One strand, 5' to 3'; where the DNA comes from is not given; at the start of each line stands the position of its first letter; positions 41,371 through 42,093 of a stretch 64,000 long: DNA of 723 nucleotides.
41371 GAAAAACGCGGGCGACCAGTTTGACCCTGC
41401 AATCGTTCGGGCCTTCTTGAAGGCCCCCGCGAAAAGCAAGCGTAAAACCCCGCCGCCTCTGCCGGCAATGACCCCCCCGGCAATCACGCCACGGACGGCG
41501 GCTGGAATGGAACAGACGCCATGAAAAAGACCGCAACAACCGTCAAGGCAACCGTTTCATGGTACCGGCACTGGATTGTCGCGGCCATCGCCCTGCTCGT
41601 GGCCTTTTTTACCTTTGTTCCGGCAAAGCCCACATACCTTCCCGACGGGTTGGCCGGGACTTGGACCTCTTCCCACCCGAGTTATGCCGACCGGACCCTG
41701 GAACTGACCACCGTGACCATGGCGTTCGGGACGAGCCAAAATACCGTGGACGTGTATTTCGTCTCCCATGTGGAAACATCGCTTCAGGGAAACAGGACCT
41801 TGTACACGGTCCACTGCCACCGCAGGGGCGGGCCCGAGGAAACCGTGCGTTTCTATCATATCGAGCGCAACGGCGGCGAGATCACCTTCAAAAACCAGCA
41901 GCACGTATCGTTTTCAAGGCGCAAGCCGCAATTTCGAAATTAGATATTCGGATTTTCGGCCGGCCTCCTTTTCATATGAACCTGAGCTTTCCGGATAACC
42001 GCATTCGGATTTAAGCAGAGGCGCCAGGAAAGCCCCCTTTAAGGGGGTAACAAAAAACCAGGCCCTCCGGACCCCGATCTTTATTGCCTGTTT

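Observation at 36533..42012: Five-gene c-di-GMP synthase/hydrolase + orphan pseudopilin operon bracketed by inverted copies of a ~110-nt element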

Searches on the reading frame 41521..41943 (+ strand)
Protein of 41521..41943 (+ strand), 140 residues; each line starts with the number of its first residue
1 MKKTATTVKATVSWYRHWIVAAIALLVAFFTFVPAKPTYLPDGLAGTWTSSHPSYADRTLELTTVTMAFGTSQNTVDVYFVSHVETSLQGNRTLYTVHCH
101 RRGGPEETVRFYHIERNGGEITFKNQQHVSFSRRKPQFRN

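Call 5: search_protein_families(library=pfam, proteins=[window:41521-41943:+], max_evalue=0.01)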
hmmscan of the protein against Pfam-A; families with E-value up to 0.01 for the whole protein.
window:41521-41943:+ (140 aa): 0 families

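Call 32: search_protein_families(library=ncbifam, proteins=[window:41521-41943:+], max_evalue=0.01)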
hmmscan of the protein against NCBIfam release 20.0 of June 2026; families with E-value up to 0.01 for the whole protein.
window:41521-41943:+ (140 aa): 0 families

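Call 34: find_homologous_proteins(query=window:41521-41943:+)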
Query window:41521-41943:+ (140 aa): 3 proteins with E <= 0.001 among 23 candidates.
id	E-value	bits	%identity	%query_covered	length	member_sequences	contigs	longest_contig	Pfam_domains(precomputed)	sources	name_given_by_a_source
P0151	1.7e-76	273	88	96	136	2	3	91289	-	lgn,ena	-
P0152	1.5e-59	218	72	93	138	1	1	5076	-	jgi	-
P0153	3.8e-23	100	55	57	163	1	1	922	-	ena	-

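Call 52: find_encoding_contigs(protein=window:41521-41943:+, flank=10000, max_places=10)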
Protein window:41521-41943:+ (140 aa): 5 contigs read that carry it; 5 places shown.
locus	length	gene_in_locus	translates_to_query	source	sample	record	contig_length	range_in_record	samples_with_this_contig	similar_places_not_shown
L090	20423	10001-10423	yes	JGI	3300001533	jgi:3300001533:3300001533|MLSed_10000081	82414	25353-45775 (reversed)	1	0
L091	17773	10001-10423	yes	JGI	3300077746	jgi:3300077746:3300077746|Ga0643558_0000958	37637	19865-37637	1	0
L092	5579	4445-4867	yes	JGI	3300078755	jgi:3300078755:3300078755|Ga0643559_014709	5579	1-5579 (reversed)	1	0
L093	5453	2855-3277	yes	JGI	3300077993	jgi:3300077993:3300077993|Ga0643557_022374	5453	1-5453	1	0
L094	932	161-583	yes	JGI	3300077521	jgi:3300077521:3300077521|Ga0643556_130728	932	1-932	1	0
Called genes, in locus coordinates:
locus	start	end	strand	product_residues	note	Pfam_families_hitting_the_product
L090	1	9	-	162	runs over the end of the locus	PF00571:CBS (weak)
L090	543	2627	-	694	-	PF13510:Fer2_4, PF12838:Fer4_7 (weak), PF14697:Fer4_21 (weak), PF22117:Fer4_Nqo3, PF00037:Fer4 (weak), PF14691:Fer4_20, PF07992:Pyr_redox_2, PF13450:NAD_binding_8, +4 more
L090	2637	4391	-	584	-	PF01512:Complex1_51K, PF10531:SLBB, PF10589:NADH_4Fe-4S, PF13237:Fer4_10, PF25160:LdpA_Fe-S-bd (weak), PF00037:Fer4, PF12838:Fer4_7, PF14697:Fer4_21, +4 more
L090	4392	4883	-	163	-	PF01257:2Fe-2S_thioredx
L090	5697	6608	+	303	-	PF00072:Response_reg, PF00990:GGDEF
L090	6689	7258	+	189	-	-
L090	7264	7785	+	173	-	PF07963:N_methyl (weak)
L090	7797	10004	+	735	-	PF00672:HAMP, PF01966:HD, PF13487:HD_5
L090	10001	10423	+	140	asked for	-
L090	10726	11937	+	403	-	PF25885:HH_EMRA (faint), PF25876:HH_MFP_RND (weak), PF25954:Beta-barrel_RND_2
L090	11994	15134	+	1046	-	PF00873:ACR_tran, PF02355:SecD_SecF_C (faint), PF03176:MMPL (weak)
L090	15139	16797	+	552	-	PF02321:OEP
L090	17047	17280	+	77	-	-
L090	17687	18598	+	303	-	PF00005:ABC_tran, PF02463:SMC_N (faint), PF13304:AAA_21, PF27102:NodI_C (weak)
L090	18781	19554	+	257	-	PF01061:ABC2_membrane, PF12698:ABC2_membrane_3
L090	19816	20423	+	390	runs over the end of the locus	PF13433:Peripla_BP_5, PF13458:Peripla_BP_6, PF01094:ANF_receptor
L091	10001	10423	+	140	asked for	-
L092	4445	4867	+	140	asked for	-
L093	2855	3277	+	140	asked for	-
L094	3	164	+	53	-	?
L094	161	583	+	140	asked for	-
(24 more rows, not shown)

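Call 66: predict_structure(alignment_id=A7)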
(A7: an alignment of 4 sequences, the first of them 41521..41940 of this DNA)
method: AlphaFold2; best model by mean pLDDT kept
length: 140 residues; sequences in the alignment: 4
mean_pLDDT: 61.8   pTM: 0.48
mean pLDDT of the five models: 61.8, 59.1, 57.0, 50.5, 43.4
residues with pLDDT >= 90: 0; 70-90: 52; 50-70: 58; < 50: 30
segments of 3 or more residues with pLDDT < 50: 33-37, 116-119, 122-140
pLDDT, mean of each block of 10 residues (from residue 1): 53 67 71 49 63 64 69 68 77 75 76 57 40 36
secondary structure, 60 per line:
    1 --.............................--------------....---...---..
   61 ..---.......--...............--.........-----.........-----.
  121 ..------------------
elements in order: H3-31 E46-49 E59-62 E66-72 E75-89 E92-100 E106-114 E120-122

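Call 68: search_protein_representatives(alignment_id=A7)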
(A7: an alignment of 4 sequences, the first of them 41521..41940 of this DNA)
Query: 4 sequences, 140 profile positions. Proteins with E-value up to 0.001 (for the whole library): 658; up to 1e-10: 140; up to 1e-30: 4. The best 150 are listed.
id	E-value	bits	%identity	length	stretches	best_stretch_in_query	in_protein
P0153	8.5e-56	204.1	-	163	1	17-140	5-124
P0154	3.4e-40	153.5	-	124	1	18-135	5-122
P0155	2.8e-38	147.3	-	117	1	16-126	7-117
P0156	9.9e-32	126.1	-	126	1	17-135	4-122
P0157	1.4e-26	109.4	-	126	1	18-137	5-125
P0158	2.9e-24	101.9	-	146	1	17-137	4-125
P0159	2.4e-23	98.9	-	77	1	62-137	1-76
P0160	4.3e-22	94.8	-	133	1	17-137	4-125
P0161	4.8e-22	94.7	-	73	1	18-79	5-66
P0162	6.1e-20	87.9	-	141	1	18-134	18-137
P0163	1.3e-19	86.9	-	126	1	17-135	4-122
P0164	1.6e-19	86.6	-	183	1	19-138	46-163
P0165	4.1e-19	85.2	-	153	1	4-134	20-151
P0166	5.6e-19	84.8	-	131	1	13-135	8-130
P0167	8.3e-19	84.2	-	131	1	22-135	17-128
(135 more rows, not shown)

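Call 70: fold_search(model_id=the predicted structure, library=pdb)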
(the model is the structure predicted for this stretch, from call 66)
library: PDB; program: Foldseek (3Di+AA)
matches with E <= 10: 639; with E <= 0.001: 0
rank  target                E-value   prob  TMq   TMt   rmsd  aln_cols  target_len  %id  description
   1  3h51_A                2.7e-01  0.33  0.15  0.15   8.2        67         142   13  Crystal structure of Putative calcium/calmodulin dependent protein kinase II association domain (NP_636218.1) from XAN (released 2009-05-05)
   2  6d34_B                3.0e-01  0.51  0.19  0.20   5.0        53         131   24  Apo Crystal Structure of TerC, a Terfestatin Biosynthesis Enzyme (released 2018-06-13)
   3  6d34_A                4.6e-01  0.41  0.19  0.19   5.0        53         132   24  Apo Crystal Structure of TerC, a Terfestatin Biosynthesis Enzyme (released 2018-06-13)
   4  8s1u_H                4.6e-01  0.33  0.24  0.09   9.7       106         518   10  YlmH bound to stalled 50S subunits with RqcH and PtRNA (released 2024-06-12)
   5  3ebt                  4.6e-01  0.25  0.17  0.18   5.5        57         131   19  Crystal structure of a ntf2-like protein of unknown function (bpss0132) from burkholderia pseudomallei k96243 at 1.30 A  (released 2008-09-30)
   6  6wf4                  5.7e-01  0.38  0.19  0.20   5.0        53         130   24  Crystal Structure of TerC Co-crystallized with Polyporic Acid (released 2021-04-07)
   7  2jq5_MODEL_1_A        6.0e-01  0.44  0.23  0.24   5.2        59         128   20  Solution structure of RPA3114, a SEC-C motif containing protein from Rhodopseudomonas palustris; Northeast Str (released 2007-06-26)
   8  3mln_E                7.0e-01  0.54  0.28  0.24   9.2        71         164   11  DNA binding domain of Early B-cell Factor 1 (Ebf1) bound to DNA (crystal form II) (released 2010-12-01)
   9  3cnx_A                7.0e-01  0.21  0.22  0.23   9.0       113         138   12  CRYSTAL STRUCTURE OF A PUTATIVE DEHYDRATASE FROM THE NTF2-LIKE FAMILY (SAV_4671) FROM STREPTOMYCES AVERMITILIS AT 2.10 (released 2008-04-08)
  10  3cnx_C                7.4e-01  0.18  0.22  0.21  11.0       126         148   10  CRYSTAL STRUCTURE OF A PUTATIVE DEHYDRATASE FROM THE NTF2-LIKE FAMILY (SAV_4671) FROM STREPTOMYCES AVERMITILIS AT 2.10 (released 2008-04-08)
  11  3lyg                  7.8e-01  0.92  0.27  0.31   2.8        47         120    4  Crystal structure of NTF2-like protein of unknown function (YP_270605.1) from Colwellia psychrerythraea 34H at 1.61 A re (released 2010-04-14)
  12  3k7c_A                9.6e-01  0.60  0.24  0.31   3.3        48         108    6  Crystal structure of Putative NTF2-like transpeptidase (NP_281412.1) from CAMPYLOBACTER JEJUNI at 2.00 A resolution (released 2009-11-03)
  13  4khb_E                9.6e-01  0.38  0.23  0.28   5.2        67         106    9  Structure of the Spt16D Pob3N heterodimer (released 2013-05-29)
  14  3dwa_B                1.0e+00  0.89  0.23  0.27   1.5        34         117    9  Crystal structure of the B-subunit of the AB5 toxin from E. coli (released 2008-11-04)
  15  3mlp_F                1.0e+00  0.20  0.27  0.14  14.0       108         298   11  Early B-cell Factor 1 (Ebf1) bound to DNA (released 2010-12-01)
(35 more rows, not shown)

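Call 71: search_protein_families(library=pfam, alignment_id=A8, max_evalue=0.01)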
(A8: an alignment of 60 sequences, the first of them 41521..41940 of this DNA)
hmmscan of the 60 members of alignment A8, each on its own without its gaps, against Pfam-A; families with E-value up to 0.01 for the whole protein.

A. member 1, window:41521-41940:+ (140 aa): 0 families

B. families by the number of members that match (of 60 scanned): 1 family
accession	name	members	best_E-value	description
PF11337.13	DUF3139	1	0.0053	Protein of unknown function (DUF3139)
